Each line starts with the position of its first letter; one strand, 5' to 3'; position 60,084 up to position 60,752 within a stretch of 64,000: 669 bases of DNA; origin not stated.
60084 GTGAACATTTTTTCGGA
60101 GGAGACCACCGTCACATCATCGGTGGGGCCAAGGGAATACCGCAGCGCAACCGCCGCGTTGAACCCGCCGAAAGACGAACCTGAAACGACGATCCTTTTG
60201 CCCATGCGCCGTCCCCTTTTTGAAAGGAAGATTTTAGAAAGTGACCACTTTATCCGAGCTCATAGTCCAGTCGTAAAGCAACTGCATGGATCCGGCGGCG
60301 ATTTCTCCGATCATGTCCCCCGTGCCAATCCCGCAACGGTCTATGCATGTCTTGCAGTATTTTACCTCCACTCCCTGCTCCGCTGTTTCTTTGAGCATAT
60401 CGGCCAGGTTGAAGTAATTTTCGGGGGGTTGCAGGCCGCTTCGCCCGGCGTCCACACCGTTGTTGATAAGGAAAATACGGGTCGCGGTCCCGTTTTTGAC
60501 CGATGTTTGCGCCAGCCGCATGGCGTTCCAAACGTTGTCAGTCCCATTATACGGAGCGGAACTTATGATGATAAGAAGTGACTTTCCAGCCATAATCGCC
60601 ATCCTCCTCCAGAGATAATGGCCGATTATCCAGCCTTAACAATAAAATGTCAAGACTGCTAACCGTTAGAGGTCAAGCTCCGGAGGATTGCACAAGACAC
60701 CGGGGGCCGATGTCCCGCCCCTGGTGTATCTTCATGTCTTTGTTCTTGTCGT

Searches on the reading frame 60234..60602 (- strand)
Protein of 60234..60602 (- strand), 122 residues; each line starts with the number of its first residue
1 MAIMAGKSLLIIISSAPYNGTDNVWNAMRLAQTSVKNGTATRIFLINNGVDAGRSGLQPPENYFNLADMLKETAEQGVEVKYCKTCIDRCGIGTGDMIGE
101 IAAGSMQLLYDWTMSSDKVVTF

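Call 10: search_protein_families(library=pfam, proteins=[window:60234-60602:-])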
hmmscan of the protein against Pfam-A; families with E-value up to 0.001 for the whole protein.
window:60234-60602:- (122 aa): 1 family
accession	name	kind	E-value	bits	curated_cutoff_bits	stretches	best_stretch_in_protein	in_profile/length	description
PF02635.20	DsrE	-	9.9e-17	61.6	22.7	1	7-122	1-116/116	DsrE/DsrF-like family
